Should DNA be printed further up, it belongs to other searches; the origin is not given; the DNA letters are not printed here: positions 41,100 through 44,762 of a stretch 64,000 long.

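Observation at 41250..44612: TIR-KAP P-loop NTPase: single-gene candidate conflict/defence system in an IS-flanked island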

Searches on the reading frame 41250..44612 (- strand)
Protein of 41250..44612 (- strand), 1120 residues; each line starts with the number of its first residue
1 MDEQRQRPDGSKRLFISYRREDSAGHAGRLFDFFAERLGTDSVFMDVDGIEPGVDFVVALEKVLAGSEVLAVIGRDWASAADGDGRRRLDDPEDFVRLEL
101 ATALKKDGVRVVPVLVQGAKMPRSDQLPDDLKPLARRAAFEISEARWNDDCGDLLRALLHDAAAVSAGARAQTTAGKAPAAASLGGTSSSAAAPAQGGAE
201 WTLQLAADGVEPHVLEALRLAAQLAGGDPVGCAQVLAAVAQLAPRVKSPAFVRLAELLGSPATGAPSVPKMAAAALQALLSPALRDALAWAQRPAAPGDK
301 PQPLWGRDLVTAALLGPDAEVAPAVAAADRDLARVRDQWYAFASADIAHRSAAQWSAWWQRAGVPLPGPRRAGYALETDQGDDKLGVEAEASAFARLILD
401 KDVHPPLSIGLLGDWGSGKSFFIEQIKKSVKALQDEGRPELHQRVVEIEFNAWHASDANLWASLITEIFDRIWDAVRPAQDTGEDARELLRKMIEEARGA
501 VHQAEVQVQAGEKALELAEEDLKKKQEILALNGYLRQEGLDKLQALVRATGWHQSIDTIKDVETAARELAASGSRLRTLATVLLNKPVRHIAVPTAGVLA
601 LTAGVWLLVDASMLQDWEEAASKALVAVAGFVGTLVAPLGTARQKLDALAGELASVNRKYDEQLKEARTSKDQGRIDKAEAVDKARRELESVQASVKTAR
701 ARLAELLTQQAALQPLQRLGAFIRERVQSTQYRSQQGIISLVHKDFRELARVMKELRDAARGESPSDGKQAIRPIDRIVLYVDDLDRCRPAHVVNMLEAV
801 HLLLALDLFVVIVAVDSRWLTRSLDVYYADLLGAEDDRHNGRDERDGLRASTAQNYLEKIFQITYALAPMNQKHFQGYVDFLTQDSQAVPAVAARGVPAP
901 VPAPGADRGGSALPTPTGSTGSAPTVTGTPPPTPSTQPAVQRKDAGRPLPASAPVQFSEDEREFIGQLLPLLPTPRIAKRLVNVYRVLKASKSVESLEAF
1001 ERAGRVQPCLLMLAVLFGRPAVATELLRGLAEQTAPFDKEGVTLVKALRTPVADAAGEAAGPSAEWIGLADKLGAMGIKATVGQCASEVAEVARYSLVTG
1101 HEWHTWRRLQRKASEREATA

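Call 4: search_protein_families(library=pfam, proteins=[window:41250-44612:-], max_evalue=0.01)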
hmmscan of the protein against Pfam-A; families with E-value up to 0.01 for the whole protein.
window:41250-44612:- (1120 aa): 2 families
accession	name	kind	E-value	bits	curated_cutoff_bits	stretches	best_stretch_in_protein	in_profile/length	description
PF07693.20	KAP_NTPase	-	4.8e-26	92.1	20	1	390-885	4-243/293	KAP family P-loop domain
PF13676.11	TIR_2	-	2.4e-07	31.7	28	1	15-125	2-95/122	TIR domain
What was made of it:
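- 41250..44612 (-): Whole TIR-KAP gene (1120 codons plus stop). Pfam TIR_2 and KAP_NTPase both pass (call 4).
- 44133..44579 (-): SARM1-type TIR domain (aa 12-160). Pfam TIR_2, 31.7 bits against a cut-off of 28 (call 4).
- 43173..43466 (-): KAP P-loop core, first half (aa 383-480), with Walker A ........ (aa 413-420, nt 43353-43376). Pfam KAP_NTPase (call 4).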

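Call 5: search_protein_families(library=padloc, proteins=[window:41250-44612:-], max_evalue=0.01)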
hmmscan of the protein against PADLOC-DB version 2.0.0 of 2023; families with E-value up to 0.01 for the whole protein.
window:41250-44612:- (1120 aa): 11 families
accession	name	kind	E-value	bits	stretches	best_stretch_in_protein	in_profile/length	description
PDLC02209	QatA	-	2.4e-17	60.8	2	774-884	200-298/646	-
PDLC04959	PDC-S20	-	1.7e-15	55.5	2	774-830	184-240/464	-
PDLC02210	QatA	-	3.5e-13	46.9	2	777-831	204-258/593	-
PDLC04957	PDC-S20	-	1.4e-12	45.9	2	774-829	180-236/446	-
PDLC02361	PifA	-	5.7e-10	36.4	1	379-528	13-157/720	PifA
PDLC04956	PDC-S20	-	2.2e-08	31.9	1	776-814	180-219/450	-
PDLC04958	PDC-S20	-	4.6e-08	30.8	1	777-867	175-254/458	-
PDLC00434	ThsB1|ThsB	-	2e-06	25.2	1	12-72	139-197/396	TIR-like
PDLC05029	PDC-S49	-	0.005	13.6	1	400-431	17-48/619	-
PDLC03841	LeoBC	-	0.0056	13.9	0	509-729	368-570/601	-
PDLC05031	PDC-S49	-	0.0065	13.3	0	407-431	25-49/624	-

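Call 6: search_protein_families(library=ncbifam, proteins=[window:41250-44612:-], max_evalue=0.01)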
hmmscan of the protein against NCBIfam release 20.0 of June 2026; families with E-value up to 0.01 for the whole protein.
window:41250-44612:- (1120 aa): 2 families
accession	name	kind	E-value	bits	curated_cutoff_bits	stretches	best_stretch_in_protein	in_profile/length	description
NF041923.1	QatA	equivalog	1.3e-23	83.6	600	2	775-886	200-299/628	Qat anti-phage system ATPase QatA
NF058526.1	Thoeris_type3_ThcB4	equivalog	3.2e-09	36.1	220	1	11-71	127-185/375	Thoeris type III anti-phage system protein ThcB4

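Call 11: find_homologous_proteins(query=window:41250-44612:-)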
Query window:41250-44612:- (1120 aa): 170 proteins with E <= 0.001 among 8000 candidates; the best 120 are listed.
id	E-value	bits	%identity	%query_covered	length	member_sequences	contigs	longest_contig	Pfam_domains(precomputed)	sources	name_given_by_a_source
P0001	0.0e+0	2445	100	100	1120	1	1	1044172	PF07693.21,PF13676.12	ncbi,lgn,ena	-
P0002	0.0e+0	1373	70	83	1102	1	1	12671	PF07693.21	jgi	jgi:hypothetical protein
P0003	0.0e+0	1284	68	82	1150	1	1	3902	PF07693.21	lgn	-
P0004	0.0e+0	1041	59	80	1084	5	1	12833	PF07693.21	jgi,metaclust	metaclust:\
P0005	0.0e+0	1038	58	81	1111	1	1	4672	PF07693.21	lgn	-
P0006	0.0e+0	1034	58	82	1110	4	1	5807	PF07693.21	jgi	-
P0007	0.0e+0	1029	55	82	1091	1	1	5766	PF07693.21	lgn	-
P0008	0.0e+0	1020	56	83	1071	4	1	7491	PF07693.21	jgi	jgi:hypothetical protein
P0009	0.0e+0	1019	55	82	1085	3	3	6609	PF07693.21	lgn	-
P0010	0.0e+0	1013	57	81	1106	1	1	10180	PF07693.21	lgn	-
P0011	1.8e-298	1011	57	80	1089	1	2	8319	PF07693.21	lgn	-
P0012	3.2e-297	1007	56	83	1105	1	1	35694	PF07693.21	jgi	jgi:KAP-like P-loop domain-containing protein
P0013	2.8e-294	998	55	81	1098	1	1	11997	PF07693.21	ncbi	ncbi:MAG: P-loop NTPase fold protein [Pyrinomonadaceae bacterium]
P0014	1.6e-293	995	56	81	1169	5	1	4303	PF07693.21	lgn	-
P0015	1.2e-289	982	55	82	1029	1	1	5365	PF07693.21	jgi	jgi:hypothetical protein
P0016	1.3e-288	979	57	81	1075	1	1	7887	PF07693.21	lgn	-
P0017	2.9e-288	978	55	80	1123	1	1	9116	PF07693.21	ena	-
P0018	2.9e-285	968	54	82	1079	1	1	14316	PF07693.21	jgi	-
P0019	2.7e-283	961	56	81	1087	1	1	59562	PF07693.21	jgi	-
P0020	5.0e-279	947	55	80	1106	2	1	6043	PF07693.21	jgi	jgi:hypothetical protein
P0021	1.3e-276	939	58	61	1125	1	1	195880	PF07693.21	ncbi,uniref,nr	ncbi:P-loop NTPase fold protein [Pseudorhodoferax sp.]|uniref:P-loop NTPase fold protein n=1 Tax=Pse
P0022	7.4e-270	917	52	81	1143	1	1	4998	PF07693.21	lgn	-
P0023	1.4e-269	916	52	81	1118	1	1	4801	PF07693.21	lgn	-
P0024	1.3e-264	899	51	81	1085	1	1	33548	PF07693.21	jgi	jgi:hypothetical protein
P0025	1.8e-260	886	51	80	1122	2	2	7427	PF07693.21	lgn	-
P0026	2.3e-258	879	51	84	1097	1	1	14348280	PF07693.21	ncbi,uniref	ncbi:P-loop NTPase fold protein [Sorangium sp. So ce291]|uniref:P-loop NTPase fold protein n=1 Tax=S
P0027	7.9e-258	877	51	82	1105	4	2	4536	PF07693.21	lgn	-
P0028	7.9e-258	877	52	83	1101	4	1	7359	PF07693.21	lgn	-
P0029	2.6e-257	875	50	83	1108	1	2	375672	PF07693.21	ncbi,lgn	ncbi:P-loop NTPase fold protein [Roseateles sp. P5_D6]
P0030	1.0e-255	870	51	83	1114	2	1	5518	PF07693.21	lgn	-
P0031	2.3e-255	869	51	63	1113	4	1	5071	PF07693.21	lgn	-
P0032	4.0e-254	865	52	81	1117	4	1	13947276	PF07693.21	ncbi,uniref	ncbi:P-loop NTPase fold protein [Sorangium sp. So ce124]|uniref:P-loop NTPase fold protein n=1 Tax=S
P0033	7.4e-254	864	51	81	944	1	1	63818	PF07693.21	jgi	jgi:hypothetical protein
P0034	1.1e-253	863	51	82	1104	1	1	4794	PF07693.21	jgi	jgi:hypothetical protein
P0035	2.6e-253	862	51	80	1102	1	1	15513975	PF07693.21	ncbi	ncbi:P-loop NTPase fold protein [Sorangium sp. So ce134]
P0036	1.1e-252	860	51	83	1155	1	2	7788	PF07693.21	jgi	-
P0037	8.4e-252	857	53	78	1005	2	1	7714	PF07693.21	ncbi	-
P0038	1.9e-250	852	49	81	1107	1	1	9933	PF07693.21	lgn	-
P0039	7.5e-250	851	49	83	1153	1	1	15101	PF07693.21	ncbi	-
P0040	2.5e-248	845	50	80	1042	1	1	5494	PF07693.21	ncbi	ncbi:MAG TPA: P-loop NTPase fold protein, partial [Kofleriaceae bacterium]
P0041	2.5e-244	832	50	81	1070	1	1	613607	PF07693.21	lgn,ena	-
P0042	1.1e-243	830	49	81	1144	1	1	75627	PF07693.21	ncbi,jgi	jgi:hypothetical protein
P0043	7.3e-243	827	48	82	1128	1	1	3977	PF07693.21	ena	-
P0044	9.3e-243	827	49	81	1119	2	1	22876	PF07693.21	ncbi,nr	ncbi:MAG: hypothetical protein JXB05_21025 [Myxococcaceae bacterium]|nr:hypothetical protein [Myxoco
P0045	6.8e-242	824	50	80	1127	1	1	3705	PF07693.21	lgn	-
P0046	1.1e-241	823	49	83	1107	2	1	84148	PF07693.21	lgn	-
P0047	7.0e-239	814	49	81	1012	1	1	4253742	PF07693.21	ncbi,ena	-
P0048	1.8e-238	813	49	80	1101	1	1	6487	PF07693.21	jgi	jgi:KAP family P-loop domain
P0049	1.4e-234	800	46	84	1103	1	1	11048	PF07693.21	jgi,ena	-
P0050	1.8e-234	800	42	82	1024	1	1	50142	PF07693.21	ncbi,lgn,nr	ncbi:MAG: hypothetical protein JXA30_19565 [Deltaproteobacteria bacterium]|nr:hypothetical protein [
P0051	1.3e-226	774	47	81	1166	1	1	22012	PF07693.21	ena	-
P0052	2.0e-223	763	48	81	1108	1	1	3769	PF07693.21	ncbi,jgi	jgi:hypothetical protein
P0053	8.9e-219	748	47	80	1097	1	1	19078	PF07693.21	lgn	-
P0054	6.3e-216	738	45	89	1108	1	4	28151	PF07693.21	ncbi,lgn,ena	-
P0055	2.3e-215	736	46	80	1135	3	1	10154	PF07693.21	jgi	jgi:hypothetical protein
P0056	2.8e-214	733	45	80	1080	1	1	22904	PF07693.21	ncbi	-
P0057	6.9e-211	722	45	83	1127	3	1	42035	PF07693.21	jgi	jgi:hypothetical protein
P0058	3.0e-210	719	46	80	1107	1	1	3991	PF07693.21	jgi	-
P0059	7.5e-203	695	54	61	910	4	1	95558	PF07693.21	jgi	jgi:hypothetical protein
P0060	4.8e-198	679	44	81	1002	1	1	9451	PF07693.21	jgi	jgi:hypothetical protein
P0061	2.4e-180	620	42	80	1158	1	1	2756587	PF07693.21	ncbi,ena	-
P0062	1.3e-179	618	40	81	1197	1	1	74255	PF07693.21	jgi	jgi:hypothetical protein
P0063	2.4e-178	614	42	80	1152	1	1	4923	PF07693.21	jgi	jgi:hypothetical protein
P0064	3.8e-158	547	40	80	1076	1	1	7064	PF07693.21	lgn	-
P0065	3.4e-156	540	49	53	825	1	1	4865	PF07693.21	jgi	jgi:hypothetical protein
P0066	2.4e-155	538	36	81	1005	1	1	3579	PF07693.21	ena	-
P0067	1.1e-142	496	37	81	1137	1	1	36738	PF07693.21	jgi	jgi:hypothetical protein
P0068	3.1e-140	488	40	81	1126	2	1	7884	PF07693.21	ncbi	-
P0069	1.6e-124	436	38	68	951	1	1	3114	PF02861.26,PF07693.21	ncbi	ncbi:MAG: P-loop NTPase fold protein, partial [Gemmatimonadota bacterium]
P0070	1.7e-124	435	37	66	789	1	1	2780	PF07693.21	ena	-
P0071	1.3e-98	350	33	73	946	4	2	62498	PF07693.21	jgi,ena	-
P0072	1.3e-91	327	31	59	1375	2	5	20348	PF07693.21,PF13676.12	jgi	jgi:hypothetical protein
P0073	3.0e-80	289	36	35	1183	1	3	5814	PF02861.26,PF07693.21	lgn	-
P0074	8.5e-80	287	33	36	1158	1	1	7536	PF07693.21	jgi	jgi:hypothetical protein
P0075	4.9e-78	282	31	70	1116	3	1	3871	PF07693.21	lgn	-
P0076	3.1e-76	276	34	26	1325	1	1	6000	PF07693.21,PF13676.12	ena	-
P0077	6.9e-72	261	43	9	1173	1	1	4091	PF02861.26,PF07693.21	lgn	-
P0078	1.1e-69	254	29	58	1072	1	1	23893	PF07693.21,PF01471.24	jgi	-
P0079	1.1e-68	251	30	63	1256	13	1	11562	PF07693.21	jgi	jgi:hypothetical protein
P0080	1.2e-68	251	32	59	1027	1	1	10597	PF07693.21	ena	-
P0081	1.1e-65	241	35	37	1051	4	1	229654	PF25174.2,PF07693.21,PF23381.2,PF25175.2,PF00400.39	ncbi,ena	-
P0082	8.0e-65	238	35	32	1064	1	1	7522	PF09374.16,PF07693.21,PF01471.24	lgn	-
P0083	8.8e-65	238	31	59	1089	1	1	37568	PF07693.21,PF13676.12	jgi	jgi:hypothetical protein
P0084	8.6e-63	231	32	33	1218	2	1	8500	PF07693.21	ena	-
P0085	1.0e-62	231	31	57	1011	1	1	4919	PF07693.21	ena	-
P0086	9.4e-62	228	34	25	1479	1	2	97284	PF07693.21,PF03979.20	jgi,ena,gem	-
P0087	6.5e-61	225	28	59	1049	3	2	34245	PF07693.21,PF13676.12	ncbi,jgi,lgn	-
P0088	1.2e-55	208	28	60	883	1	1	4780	PF07693.21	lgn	-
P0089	4.0e-55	206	29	64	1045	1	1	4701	PF07693.21,PF13676.12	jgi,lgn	jgi:hypothetical protein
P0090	7.2e-53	198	30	65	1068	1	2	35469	PF07693.21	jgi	jgi:hypothetical protein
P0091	1.7e-52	197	30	59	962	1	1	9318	PF07693.21,PF13401.13,PF13676.12,PF13191.13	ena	-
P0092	2.4e-51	193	31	60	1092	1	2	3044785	PF07693.21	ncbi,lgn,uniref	ncbi:KAP family P-loop NTPase fold protein [Knoellia sp. LjRoot47]|uniref:KAP family P-loop NTPase f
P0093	1.3e-49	188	29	64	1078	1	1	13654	PF07693.21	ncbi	ncbi:MAG: P-loop NTPase fold protein [Knoellia sp.]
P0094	5.1e-48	182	28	60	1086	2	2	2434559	PF07693.21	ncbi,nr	ncbi:KAP family P-loop NTPase fold protein [Knoellia locipacati]|nr:P-loop NTPase fold protein [Knoe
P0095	2.4e-46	177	31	36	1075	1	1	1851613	PF07693.21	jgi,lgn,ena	-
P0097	5.1e-45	172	30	59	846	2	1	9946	PF07693.21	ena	-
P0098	6.1e-45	172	64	13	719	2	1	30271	PF03793.25,PF13676.12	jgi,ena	-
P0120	1.2e-40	158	29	57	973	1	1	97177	PF07693.21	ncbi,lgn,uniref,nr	ncbi:hypothetical protein QO004_005036 [Rhizobium mesoamericanum]|uniref:P-loop NTPase fold protein 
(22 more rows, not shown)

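Call 15: find_encoding_contigs(protein=P0001, flank=10000, max_places=3)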
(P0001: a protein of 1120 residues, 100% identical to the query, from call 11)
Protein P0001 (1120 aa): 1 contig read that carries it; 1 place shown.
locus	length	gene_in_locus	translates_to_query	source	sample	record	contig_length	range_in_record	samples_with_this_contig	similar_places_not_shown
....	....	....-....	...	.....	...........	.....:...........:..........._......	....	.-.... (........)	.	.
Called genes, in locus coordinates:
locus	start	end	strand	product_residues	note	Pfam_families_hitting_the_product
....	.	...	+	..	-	?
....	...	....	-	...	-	-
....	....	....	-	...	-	-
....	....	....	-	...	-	-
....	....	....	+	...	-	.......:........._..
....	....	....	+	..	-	-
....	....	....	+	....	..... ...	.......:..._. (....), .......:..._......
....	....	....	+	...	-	-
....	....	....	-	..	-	?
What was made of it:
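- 41250..44612 (-): The identical protein P0001 lies on a 1.04 Mb NCBI contig and on a Logan contig (calls 11, 15).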

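Call 21: search_protein_families(library=pfam, proteins=[P0002, P0013, P0026, P0047, P0061, P0054, P0069, P0072], max_evalue=1)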
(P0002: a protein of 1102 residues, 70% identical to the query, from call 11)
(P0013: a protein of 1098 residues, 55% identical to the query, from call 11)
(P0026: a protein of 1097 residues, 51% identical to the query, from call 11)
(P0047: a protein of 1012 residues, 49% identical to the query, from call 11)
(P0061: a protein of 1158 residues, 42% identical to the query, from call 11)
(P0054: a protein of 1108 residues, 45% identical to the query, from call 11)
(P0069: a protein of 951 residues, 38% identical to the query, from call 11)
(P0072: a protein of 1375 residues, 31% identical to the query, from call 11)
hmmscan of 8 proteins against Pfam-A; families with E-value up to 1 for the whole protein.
P0002 (1102 aa): 2 families
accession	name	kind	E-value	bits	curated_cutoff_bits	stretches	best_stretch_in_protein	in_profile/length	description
PF07693.20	KAP_NTPase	-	3.8e-27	95.7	20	2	770-869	152-240/293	KAP family P-loop domain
PF20892.2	SidC_lipid-bd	-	0.13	12.7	27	1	638-712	12-86/127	SidC, lipid-binding domain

P0013 (1098 aa): 6 families
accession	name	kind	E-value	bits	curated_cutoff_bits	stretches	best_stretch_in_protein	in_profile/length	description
PF07693.20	KAP_NTPase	-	2.8e-29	102.7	20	2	765-971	152-290/293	KAP family P-loop domain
PF06103.16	DUF948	-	0.014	16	37.2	1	622-686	13-77/89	Bacterial protein of unknown function (DUF948)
PF20321.3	DUF6616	-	0.081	13.7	27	1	473-550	19-94/111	Family of unknown function (DUF6616)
PF13191.12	AAA_16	-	0.16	12.9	32.6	0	390-524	20-124/167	AAA ATPase domain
PF07889.17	DUF1664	-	0.25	11.8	34.6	0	635-701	48-114/124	Protein of unknown function (DUF1664)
PF04108.17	ATG17_like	-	0.27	11.1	43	0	477-747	52-224/355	Autophagy protein ATG17-like domain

P0026 (1097 aa): 5 families
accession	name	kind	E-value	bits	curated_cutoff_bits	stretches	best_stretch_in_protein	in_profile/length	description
PF07693.20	KAP_NTPase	-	1.1e-26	94.2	20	1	386-854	4-229/293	KAP family P-loop domain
PF13401.12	AAA_22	-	0.074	13.8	27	0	406-497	9-84/130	AAA domain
PF10923.14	BrxC_BrxD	-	0.14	11.5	22.2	0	408-428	55-75/414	BREX system ATP-binding protein BrxC/D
PF07926.17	TPR_MLP1_2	-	0.17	12.4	36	1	647-694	34-80/129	TPR/MLP1/MLP2-like protein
PF05859.17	Mis12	-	0.37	10.9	25.7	1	664-754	112-202/231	Mis12 protein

P0047 (1012 aa): 7 families
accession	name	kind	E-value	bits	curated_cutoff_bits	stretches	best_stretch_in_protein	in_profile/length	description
PF07693.20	KAP_NTPase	-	6.8e-29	101.5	20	2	674-775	152-240/293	KAP family P-loop domain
PF24611.2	Spectrin_Anc-1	-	0.0034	18.1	33.2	1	529-565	75-111/115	Nuclear anchorage protein 1, spectrin-like repeat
PF21724.2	DUF6861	-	0.012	15.5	28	1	68-147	103-177/194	Family of unknown function (DUF6861)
PF07889.17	DUF1664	-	0.074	13.5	34.6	1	530-606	44-120/124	Protein of unknown function (DUF1664)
PF20003.4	fvmX5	-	0.087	13.1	24.2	1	368-444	99-168/187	FtsH ternary system domain X5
PF00005.33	ABC_tran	-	0.24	12.4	25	1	301-409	14-80/137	ABC transporter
PF07200.18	Mod_r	-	0.99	9.8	30.1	0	536-606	11-80/146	Modifier of rudimentary (Mod(r)) protein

P0061 (1158 aa): 4 families
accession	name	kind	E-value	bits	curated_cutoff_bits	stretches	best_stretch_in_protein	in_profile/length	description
PF07693.20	KAP_NTPase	-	1e-32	114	20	1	399-1013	3-290/293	KAP family P-loop domain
PF20321.3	DUF6616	-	0.014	16.1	27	1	476-561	3-86/111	Family of unknown function (DUF6616)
PF13401.12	AAA_22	-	0.1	13.4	27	0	421-486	10-64/130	AAA domain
PF13191.12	AAA_16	-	0.2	12.6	32.6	1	398-516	6-97/167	AAA ATPase domain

P0054 (1108 aa): 1 family
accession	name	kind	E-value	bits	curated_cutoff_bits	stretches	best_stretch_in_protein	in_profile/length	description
PF07693.20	KAP_NTPase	-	1.4e-28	100.4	20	2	774-976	152-288/293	KAP family P-loop domain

P0069 (951 aa): 4 families
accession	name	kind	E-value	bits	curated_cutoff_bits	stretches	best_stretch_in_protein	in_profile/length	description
PF07693.20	KAP_NTPase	-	8.2e-23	81.5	20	2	776-829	152-205/293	KAP family P-loop domain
PF02861.25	Clp_N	-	6.4e-06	26.7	20.7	1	19-50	16-47/53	Clp amino terminal domain, pathogenicity island component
PF13401.12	AAA_22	-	0.0044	17.8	27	1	392-506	10-102/130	AAA domain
PF12795.12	MscS_porin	-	0.59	10.1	34.4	1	464-510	74-120/238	Mechanosensitive ion channel porin domain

P0072 (1375 aa): 5 families
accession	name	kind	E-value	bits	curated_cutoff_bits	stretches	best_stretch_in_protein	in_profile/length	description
PF07693.20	KAP_NTPase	-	1.1e-23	84.4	20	1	595-1208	3-290/293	KAP family P-loop domain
PF13676.11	TIR_2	-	2.3e-16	60.8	28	1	7-145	1-121/122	TIR domain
PF13401.12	AAA_22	-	0.042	14.6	27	1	616-701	9-82/130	AAA domain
PF01582.25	TIR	-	0.22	11.7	21.3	1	8-70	5-68/179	TIR domain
PF23892.1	Ig_CycH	-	0.26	11.5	27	1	1120-1154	24-58/108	Cytochrome c-type biogenesis protein H Ig-like domain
